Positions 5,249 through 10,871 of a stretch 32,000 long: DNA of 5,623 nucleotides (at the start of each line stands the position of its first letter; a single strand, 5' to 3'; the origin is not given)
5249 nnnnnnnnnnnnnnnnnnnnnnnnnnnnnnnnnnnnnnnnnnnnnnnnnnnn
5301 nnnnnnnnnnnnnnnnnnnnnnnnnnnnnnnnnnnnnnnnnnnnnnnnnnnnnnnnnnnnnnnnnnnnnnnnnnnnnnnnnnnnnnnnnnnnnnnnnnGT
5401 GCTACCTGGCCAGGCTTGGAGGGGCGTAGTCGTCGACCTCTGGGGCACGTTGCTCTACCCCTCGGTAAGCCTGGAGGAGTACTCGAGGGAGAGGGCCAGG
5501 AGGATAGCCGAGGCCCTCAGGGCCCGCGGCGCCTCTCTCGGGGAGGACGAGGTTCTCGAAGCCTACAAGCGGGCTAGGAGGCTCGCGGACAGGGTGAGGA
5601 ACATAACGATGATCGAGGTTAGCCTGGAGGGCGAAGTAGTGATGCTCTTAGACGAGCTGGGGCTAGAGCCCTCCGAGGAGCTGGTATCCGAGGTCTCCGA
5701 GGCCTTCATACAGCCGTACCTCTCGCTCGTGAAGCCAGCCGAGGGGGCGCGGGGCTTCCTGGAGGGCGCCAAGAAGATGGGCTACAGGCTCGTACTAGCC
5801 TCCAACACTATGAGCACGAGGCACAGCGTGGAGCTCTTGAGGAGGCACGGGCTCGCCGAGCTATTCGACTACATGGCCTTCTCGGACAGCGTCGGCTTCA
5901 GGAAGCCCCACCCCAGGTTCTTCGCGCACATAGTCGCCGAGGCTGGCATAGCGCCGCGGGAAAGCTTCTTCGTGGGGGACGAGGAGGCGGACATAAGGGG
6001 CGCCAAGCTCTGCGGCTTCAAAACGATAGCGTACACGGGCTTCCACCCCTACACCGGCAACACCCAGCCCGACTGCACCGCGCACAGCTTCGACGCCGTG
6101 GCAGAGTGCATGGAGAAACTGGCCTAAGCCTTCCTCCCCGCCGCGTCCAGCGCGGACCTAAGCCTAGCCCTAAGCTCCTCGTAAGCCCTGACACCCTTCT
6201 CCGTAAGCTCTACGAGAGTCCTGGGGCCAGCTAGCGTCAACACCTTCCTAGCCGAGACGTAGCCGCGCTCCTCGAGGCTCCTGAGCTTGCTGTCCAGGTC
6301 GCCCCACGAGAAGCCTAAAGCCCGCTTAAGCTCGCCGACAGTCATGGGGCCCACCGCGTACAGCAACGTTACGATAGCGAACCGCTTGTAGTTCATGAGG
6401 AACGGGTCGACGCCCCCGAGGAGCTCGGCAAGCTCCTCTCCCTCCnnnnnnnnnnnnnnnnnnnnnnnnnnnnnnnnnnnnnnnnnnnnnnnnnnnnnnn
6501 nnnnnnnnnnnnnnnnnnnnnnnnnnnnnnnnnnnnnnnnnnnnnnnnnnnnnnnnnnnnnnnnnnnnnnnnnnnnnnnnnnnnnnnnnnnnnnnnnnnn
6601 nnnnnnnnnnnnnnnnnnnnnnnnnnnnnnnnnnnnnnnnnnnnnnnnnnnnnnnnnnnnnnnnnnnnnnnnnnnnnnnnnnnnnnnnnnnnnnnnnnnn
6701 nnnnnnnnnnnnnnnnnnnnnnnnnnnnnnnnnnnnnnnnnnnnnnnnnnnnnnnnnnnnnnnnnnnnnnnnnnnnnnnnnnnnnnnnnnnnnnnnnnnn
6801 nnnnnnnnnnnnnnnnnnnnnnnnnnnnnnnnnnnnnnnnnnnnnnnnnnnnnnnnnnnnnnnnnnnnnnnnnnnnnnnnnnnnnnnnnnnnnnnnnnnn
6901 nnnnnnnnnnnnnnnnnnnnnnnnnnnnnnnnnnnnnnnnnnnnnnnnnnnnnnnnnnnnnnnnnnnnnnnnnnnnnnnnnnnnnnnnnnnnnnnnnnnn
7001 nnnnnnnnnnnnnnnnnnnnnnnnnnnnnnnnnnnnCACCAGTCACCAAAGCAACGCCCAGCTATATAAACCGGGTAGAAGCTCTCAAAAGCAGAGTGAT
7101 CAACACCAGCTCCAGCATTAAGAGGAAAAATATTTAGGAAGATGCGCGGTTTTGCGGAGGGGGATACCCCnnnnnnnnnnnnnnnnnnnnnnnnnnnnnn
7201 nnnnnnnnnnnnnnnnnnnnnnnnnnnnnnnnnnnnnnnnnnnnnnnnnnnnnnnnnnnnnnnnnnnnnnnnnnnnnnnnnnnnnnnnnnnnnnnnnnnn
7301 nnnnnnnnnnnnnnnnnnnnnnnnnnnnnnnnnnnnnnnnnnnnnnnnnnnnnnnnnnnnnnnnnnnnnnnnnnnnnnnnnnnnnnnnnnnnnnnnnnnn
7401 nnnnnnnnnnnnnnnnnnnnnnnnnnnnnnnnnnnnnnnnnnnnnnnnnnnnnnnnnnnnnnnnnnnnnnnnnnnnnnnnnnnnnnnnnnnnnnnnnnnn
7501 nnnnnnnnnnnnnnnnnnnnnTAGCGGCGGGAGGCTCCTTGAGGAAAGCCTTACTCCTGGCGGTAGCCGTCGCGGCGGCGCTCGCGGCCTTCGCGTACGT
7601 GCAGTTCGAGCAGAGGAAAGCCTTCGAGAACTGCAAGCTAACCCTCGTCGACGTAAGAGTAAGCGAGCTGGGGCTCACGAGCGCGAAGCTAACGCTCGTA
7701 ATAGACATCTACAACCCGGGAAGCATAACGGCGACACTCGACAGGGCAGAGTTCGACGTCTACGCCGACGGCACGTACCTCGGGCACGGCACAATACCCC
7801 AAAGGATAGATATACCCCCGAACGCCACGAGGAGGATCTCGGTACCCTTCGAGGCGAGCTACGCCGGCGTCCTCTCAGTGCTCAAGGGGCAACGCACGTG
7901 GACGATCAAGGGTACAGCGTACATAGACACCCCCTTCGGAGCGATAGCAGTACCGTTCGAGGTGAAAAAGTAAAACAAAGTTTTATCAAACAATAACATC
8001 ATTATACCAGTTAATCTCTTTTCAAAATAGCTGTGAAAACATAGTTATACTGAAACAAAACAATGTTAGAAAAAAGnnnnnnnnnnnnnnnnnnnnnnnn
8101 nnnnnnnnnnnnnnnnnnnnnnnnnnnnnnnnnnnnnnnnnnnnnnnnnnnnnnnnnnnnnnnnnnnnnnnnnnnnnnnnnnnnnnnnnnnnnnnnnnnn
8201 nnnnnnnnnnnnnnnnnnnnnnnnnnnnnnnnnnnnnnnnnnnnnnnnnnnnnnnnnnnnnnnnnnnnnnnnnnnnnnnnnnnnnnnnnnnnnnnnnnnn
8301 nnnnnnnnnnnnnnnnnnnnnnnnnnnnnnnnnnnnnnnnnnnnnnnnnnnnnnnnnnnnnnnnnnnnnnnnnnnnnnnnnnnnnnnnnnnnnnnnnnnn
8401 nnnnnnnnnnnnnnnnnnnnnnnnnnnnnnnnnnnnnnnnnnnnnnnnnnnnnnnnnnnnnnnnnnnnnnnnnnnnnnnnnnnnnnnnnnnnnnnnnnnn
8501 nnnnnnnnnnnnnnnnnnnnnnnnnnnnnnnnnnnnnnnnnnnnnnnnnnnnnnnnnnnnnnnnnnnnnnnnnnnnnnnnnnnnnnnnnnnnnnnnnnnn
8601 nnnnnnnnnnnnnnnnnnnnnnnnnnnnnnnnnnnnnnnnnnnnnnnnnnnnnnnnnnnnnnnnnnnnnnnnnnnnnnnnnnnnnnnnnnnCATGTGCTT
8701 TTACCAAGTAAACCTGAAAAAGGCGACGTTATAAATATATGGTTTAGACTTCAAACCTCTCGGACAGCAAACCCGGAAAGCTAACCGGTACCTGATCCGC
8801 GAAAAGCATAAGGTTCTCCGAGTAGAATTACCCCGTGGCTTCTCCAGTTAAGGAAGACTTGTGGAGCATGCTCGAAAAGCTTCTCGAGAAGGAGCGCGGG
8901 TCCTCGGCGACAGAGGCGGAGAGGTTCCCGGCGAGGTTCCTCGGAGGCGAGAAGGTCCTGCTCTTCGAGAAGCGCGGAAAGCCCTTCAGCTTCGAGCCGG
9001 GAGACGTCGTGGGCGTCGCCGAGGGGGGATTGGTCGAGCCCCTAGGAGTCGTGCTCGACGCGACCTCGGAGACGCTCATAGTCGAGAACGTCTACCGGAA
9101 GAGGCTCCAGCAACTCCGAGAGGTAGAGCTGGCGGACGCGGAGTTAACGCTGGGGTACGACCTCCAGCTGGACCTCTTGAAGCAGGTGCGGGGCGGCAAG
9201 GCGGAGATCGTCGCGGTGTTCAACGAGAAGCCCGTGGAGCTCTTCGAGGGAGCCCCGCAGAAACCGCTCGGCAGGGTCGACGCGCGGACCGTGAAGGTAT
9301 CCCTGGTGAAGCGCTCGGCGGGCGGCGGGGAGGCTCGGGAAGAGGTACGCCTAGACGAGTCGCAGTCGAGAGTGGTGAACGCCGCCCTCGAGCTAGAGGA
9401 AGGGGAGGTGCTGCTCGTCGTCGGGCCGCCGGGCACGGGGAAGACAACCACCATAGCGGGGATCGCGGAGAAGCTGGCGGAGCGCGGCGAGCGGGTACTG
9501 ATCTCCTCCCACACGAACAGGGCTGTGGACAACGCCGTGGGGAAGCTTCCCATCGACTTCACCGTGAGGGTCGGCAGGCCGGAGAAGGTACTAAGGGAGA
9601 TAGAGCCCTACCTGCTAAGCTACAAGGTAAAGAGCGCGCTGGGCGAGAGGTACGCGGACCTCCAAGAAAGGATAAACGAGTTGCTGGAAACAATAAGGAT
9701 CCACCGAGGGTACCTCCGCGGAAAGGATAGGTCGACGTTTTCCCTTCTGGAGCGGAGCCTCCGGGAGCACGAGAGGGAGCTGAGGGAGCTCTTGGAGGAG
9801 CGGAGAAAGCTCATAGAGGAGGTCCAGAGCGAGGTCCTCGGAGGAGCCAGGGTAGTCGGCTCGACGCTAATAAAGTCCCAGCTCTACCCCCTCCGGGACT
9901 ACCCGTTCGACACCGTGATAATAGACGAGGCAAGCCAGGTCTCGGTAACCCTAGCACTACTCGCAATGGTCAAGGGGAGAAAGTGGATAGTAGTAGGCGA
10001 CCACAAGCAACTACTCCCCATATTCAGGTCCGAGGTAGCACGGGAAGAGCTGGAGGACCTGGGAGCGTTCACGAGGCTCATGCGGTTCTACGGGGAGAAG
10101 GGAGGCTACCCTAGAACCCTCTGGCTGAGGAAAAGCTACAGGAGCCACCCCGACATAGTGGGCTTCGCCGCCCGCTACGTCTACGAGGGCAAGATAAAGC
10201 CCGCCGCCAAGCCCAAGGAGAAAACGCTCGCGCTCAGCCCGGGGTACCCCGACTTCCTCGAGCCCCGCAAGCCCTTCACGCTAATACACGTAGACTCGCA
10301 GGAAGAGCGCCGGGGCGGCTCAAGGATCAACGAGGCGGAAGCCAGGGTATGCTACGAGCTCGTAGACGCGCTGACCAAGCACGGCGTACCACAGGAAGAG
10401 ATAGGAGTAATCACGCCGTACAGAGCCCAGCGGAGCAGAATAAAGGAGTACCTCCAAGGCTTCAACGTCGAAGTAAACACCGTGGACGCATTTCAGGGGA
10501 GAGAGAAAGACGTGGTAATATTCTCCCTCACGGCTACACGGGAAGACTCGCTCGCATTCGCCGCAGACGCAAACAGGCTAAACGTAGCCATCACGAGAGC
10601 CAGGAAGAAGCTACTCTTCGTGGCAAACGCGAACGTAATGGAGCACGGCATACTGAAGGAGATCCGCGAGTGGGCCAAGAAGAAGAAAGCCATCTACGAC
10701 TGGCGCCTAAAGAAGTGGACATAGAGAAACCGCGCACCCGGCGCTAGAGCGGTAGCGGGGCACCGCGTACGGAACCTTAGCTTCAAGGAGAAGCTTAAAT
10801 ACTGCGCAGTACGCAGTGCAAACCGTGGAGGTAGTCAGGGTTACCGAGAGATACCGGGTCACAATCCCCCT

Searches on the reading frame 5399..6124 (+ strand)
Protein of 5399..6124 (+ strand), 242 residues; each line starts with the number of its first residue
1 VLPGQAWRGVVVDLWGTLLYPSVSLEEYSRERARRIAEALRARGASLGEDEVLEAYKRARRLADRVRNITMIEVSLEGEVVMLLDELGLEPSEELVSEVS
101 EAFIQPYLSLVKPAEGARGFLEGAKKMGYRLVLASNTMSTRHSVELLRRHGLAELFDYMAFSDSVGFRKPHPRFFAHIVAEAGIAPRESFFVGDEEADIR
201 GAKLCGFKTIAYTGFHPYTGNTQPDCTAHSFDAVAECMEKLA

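Call 100: search_protein_families(library=pfam, proteins=[window:5399-6124:+], max_evalue=0.001)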
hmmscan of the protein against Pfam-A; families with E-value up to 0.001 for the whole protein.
window:5399-6124:+ (242 aa): 4 families
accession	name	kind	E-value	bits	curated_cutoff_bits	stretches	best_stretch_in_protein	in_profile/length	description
PF00702.32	Hydrolase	-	7.9e-22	79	26.4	1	8-206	2-191/191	haloacid dehalogenase-like hydrolase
PF13419.12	HAD_2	-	4e-18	66.6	23.8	1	93-211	63-177/178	Haloacid dehalogenase-like hydrolase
PF13242.12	Hydrolase_like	-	2.8e-10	40.4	22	1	167-215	2-52/75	HAD-hyrolase-like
PF12710.13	HAD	-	0.00022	22.2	27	1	11-202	2-188/189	haloacid dehalogenase-like hydrolase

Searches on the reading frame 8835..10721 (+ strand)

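Call 100: search_protein_families(library=pfam, proteins=[window:8835-10721:+], max_evalue=0.001)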
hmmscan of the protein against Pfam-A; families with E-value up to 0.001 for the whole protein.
window:8835-10721:+ (629 aa): 17 families
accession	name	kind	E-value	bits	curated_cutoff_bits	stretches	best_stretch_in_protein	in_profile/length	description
PF13087.12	AAA_12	-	6e-46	156.9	27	1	425-599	14-194/195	AAA domain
PF13086.12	AAA_11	-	7e-40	137.8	27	1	173-399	2-256/257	AAA domain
PF13604.12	AAA_30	-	1.9e-14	54.3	27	1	173-233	2-61/191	AAA domain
PF13245.12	AAA_19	-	2.3e-14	54.2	25.1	2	189-233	10-56/134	AAA domain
PF01443.25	Viral_helicase1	-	5.3e-11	43.2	21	1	536-596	168-227/228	Viral superfamily 1 RNA helicase core domain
PF00580.27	UvrD-helicase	-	1.6e-05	25.2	23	0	184-232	8-59/271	UvrD/REP helicase N-terminal domain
PF13191.12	AAA_16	-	2.1e-05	25.5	32.6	1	185-238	16-64/167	AAA ATPase domain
PF00005.33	ABC_tran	-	4.5e-05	24.5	25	1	182-227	3-48/137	ABC transporter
PF00448.28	SRP54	-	4.6e-05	23.6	22.7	1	192-225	3-36/196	SRP54-type protein, GTPase domain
PF13401.12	AAA_22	-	5e-05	24.1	27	1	191-240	6-33/130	AAA domain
PF13538.12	UvrD_C_2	-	6.9e-05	23.1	27.4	1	547-596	4-52/52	UvrD-like helicase C-terminal domain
PF20720.3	nSTAND3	-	8.8e-05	22.7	27.2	1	182-224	9-51/155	Novel STAND NTPase 3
PF25199.1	nSTAND_NTPase5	-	0.00013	22.3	34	1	183-235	34-87/145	Novel STAND NTPase 5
PF04851.21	ResIII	-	0.00017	21.9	22.5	0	172-232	3-67/164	Type III restriction enzyme, res subunit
PF00004.35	AAA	-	0.00023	22.1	21.2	1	193-224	1-32/131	ATPase family associated with various cellular activities (AAA)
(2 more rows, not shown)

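Call 101: search_protein_families(library=padloc, proteins=[window:8835-10721:+], max_evalue=0.00001)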
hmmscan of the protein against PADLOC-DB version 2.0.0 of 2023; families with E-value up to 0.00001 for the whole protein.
window:8835-10721:+ (629 aa): 14 families
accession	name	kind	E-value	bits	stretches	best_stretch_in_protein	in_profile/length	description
PDLC03920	MkoA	-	7.2e-81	270.9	1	170-612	611-1089/1112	-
PDLC03924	MkoC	-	7.6e-59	197.8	3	426-604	768-949/1136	-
PDLC03921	MkoA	-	3.2e-56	188.8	2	350-606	1289-1578/1607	-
PDLC05009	PDC-S37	-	1.6e-25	87.2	2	354-598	934-1196/1550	-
PDLC01734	typeIV_RecD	-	1.7e-13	47.7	0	169-230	336-394/763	RecD_0_IVD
PDLC02895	DpdJ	-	2.4e-11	39.2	1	358-601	193-456/2112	DpdJ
PDLC04140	mad8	-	1e-10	39.6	1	180-367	17-201/314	mads_8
PDLC05035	PDC-S53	-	1.1e-09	35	0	188-234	508-552/900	-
PDLC02194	Hhe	-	1.2e-08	30.7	1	357-455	1380-1481/1911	-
PDLC01148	RecD_like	-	3.2e-07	27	0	168-225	309-363/719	RecD/Tra ATPase fused to N-terminal HHH domain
PDLC04173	GajB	-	8.5e-07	26.3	0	193-233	12-51/471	-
PDLC00121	GajB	-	1.3e-06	25.3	0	191-238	19-71/565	UrvD helicase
PDLC02372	Nhi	-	1.9e-06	24.8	0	173-223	183-231/470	-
PDLC03802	RTasHel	-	6.9e-06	23.2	0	184-233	13-64/675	DRT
